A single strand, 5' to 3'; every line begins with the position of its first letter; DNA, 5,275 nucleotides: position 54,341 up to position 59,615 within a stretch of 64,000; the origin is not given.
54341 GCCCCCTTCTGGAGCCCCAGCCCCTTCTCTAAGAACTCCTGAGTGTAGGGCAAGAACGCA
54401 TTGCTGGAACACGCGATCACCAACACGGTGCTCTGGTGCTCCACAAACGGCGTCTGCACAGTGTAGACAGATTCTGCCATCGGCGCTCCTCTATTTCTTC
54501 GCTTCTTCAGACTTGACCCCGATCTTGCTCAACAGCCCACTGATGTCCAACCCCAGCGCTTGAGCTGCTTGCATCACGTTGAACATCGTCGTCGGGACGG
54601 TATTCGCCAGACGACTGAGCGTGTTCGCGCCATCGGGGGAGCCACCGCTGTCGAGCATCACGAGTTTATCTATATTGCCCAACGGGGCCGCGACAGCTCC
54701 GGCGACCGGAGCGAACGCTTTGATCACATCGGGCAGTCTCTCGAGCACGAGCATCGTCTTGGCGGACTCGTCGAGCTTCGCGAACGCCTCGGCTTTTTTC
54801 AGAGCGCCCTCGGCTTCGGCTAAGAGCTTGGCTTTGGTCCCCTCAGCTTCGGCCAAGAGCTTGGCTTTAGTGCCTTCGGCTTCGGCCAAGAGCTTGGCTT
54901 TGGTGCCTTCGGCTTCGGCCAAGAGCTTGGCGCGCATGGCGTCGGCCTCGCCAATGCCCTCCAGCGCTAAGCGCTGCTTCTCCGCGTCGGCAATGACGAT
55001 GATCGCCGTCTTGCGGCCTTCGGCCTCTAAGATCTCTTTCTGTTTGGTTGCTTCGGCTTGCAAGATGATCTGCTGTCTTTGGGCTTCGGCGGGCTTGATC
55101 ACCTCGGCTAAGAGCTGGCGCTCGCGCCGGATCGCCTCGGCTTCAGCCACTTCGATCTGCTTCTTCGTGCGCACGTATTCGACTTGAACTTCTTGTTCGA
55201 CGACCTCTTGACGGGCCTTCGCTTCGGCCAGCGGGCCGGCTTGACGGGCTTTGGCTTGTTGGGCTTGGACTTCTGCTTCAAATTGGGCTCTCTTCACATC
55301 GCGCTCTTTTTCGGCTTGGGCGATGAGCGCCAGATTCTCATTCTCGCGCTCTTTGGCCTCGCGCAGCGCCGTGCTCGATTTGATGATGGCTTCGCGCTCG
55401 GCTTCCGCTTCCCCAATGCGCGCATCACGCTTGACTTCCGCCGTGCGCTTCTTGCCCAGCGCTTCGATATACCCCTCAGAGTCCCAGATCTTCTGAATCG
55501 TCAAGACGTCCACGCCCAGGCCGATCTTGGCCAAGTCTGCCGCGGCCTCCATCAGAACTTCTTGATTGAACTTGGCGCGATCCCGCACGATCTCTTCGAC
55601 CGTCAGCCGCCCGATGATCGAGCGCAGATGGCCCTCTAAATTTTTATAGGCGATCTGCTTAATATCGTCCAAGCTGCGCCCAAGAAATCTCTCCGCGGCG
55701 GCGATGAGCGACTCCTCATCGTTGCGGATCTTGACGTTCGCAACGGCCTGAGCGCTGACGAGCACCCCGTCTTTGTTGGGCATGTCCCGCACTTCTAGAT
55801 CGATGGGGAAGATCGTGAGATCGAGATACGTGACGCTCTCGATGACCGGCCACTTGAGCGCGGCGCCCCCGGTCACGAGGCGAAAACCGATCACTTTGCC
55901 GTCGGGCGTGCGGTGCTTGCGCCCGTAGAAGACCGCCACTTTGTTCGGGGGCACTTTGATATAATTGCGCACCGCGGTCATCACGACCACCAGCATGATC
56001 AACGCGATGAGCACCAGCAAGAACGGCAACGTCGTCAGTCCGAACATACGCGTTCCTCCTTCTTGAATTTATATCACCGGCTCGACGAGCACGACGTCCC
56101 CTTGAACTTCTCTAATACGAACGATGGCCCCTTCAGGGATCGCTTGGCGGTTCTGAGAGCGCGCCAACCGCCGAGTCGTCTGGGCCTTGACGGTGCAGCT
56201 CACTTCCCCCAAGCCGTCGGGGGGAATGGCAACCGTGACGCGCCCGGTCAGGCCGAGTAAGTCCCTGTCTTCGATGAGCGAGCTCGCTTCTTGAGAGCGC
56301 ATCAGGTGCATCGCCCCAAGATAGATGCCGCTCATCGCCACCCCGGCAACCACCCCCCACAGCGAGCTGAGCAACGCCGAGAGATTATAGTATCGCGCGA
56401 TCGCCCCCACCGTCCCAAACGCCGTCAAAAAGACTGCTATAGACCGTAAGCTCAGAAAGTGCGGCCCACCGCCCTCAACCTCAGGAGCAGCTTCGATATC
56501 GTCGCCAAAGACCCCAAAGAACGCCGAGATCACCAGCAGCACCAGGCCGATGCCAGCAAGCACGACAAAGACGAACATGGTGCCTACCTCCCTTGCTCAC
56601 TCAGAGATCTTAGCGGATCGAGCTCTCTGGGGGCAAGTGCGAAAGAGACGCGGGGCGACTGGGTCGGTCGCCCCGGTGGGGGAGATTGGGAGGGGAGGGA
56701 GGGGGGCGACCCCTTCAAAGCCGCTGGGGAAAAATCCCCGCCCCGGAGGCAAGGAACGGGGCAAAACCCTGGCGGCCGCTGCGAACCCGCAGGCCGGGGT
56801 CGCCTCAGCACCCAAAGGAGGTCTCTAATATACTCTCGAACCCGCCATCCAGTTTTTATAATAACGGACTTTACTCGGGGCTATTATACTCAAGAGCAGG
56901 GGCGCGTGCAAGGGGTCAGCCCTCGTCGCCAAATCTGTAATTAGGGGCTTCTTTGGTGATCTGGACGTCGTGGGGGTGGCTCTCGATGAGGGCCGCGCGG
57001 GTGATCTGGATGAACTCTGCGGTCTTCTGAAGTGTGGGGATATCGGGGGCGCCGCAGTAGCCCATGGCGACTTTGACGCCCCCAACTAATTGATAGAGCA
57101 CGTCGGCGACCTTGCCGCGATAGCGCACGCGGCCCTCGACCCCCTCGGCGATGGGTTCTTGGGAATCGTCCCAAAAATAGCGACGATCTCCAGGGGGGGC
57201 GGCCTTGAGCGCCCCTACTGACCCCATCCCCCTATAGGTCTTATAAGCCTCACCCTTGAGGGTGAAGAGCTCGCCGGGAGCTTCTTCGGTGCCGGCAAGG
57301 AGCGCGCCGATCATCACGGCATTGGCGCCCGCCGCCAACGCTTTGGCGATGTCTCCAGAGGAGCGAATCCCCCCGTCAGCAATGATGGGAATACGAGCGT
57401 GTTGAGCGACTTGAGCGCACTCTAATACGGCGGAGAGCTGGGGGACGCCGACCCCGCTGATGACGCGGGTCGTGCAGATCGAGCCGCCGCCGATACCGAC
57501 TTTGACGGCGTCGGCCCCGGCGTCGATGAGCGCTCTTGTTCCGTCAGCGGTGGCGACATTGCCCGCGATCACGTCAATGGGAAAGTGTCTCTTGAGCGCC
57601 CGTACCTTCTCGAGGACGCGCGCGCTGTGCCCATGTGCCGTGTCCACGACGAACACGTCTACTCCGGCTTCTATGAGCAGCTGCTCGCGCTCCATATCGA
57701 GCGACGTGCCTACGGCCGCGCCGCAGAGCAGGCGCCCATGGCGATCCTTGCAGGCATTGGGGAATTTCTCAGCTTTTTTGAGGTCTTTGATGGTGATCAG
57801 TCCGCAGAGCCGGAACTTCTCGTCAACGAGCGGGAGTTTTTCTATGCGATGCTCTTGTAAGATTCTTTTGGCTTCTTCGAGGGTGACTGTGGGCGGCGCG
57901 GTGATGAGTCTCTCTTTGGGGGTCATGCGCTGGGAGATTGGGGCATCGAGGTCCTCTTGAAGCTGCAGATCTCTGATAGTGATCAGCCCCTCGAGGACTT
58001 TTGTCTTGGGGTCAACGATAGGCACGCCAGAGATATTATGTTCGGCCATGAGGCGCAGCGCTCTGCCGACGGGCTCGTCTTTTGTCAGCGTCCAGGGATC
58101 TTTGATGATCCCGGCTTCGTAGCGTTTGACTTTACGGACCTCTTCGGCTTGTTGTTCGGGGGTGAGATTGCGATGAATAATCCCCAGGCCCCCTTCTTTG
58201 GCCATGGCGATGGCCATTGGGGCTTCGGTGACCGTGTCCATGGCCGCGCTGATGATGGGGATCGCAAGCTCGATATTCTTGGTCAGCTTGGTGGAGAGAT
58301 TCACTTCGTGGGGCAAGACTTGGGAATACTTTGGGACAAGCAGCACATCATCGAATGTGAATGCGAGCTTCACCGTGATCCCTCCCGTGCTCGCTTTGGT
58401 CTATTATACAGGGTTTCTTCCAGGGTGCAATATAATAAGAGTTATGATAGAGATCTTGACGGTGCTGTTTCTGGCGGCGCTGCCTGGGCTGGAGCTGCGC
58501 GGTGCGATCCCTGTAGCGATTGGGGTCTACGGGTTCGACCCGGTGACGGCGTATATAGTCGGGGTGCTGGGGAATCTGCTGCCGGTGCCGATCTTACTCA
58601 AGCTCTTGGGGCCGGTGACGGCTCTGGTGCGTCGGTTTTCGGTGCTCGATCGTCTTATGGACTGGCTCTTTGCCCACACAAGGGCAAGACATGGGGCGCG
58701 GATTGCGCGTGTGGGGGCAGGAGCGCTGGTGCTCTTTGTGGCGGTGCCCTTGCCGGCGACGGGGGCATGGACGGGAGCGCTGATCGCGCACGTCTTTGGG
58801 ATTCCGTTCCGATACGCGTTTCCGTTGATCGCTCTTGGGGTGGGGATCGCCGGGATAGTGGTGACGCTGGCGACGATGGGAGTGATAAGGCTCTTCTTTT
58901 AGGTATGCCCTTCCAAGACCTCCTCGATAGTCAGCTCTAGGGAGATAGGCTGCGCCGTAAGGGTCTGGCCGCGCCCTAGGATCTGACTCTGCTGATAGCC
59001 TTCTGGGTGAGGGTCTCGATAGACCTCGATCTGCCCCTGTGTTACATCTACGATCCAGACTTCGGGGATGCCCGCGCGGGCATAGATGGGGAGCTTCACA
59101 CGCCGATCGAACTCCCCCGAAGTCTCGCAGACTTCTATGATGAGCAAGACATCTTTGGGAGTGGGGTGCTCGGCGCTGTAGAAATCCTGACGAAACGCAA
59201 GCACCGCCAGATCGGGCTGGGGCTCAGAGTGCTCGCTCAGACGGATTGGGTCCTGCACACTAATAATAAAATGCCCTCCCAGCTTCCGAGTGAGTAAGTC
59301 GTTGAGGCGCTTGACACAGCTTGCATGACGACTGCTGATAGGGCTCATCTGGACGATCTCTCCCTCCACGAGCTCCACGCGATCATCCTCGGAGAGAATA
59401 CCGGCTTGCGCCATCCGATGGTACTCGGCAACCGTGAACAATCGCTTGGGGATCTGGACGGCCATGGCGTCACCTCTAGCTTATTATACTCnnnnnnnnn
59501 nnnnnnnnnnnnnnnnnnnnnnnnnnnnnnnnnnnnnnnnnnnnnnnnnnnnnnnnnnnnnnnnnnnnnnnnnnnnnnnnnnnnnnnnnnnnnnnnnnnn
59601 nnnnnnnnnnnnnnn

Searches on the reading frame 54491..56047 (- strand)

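Call 34: search_protein_families(library=pfam, proteins=[window:54491-56047:-], max_evalue=0.00001)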
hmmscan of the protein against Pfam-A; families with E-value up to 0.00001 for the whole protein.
window:54491-56047:- (518 aa): 2 families
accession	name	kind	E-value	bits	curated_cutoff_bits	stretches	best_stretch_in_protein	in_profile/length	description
PF01145.31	Band_7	-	1.8e-29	103.5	23.6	1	31-217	2-175/176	SPFH domain / Band 7 family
PF15975.10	Flot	-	1.8e-06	28.5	27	1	388-475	2-84/124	Flotillin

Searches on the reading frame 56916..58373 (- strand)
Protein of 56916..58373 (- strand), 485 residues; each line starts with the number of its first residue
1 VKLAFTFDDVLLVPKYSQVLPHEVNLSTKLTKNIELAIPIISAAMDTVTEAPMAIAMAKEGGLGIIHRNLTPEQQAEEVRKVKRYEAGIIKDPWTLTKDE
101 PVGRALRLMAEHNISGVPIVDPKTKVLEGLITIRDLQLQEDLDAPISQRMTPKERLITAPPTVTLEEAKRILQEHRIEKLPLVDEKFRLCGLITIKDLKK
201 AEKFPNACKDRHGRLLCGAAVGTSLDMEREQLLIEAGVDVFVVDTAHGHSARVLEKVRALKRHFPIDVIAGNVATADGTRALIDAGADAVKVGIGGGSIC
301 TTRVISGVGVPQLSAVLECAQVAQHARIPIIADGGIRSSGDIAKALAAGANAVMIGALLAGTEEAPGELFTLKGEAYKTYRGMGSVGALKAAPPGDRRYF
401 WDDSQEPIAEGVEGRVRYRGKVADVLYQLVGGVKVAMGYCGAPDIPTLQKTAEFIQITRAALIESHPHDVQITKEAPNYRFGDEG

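Call 34: search_protein_families(library=pfam, proteins=[window:56916-58373:-], max_evalue=0.00001)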
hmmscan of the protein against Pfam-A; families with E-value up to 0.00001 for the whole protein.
window:56916-58373:- (485 aa): 5 families
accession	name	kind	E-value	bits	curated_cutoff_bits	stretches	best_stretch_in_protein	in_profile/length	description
PF00478.31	IMPDH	-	5.8e-157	522.5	25.6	1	4-468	1-345/345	IMP dehydrogenase / GMP reductase domain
PF00571.33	CBS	-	1.9e-23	83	24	2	154-201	7-54/57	CBS domain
PF03060.21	NMO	-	2.6e-15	57.1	28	1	261-366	131-232/331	Nitronate monooxygenase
PF01070.24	FMN_dh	-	9e-15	55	24.9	1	249-357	202-303/350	FMN-dependent dehydrogenase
PF01645.23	Glu_synthase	-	8.8e-07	28.9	20.4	1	254-357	195-305/369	Conserved region in glutamate synthase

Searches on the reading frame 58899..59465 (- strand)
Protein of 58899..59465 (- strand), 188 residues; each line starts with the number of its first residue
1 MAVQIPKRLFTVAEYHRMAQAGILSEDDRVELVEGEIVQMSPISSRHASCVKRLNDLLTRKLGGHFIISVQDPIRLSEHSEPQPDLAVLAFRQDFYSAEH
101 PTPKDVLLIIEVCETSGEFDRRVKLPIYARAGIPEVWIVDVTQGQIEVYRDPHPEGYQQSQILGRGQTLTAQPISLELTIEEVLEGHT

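Call 34: search_protein_families(library=pfam, proteins=[window:58899-59465:-], max_evalue=0.00001)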
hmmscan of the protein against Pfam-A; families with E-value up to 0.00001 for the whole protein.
window:58899-59465:- (188 aa): 1 family
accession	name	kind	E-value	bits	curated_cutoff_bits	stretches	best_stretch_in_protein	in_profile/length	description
PF05685.18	Uma2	-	2.6e-38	131.6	27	1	13-178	2-169/172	Putative restriction endonuclease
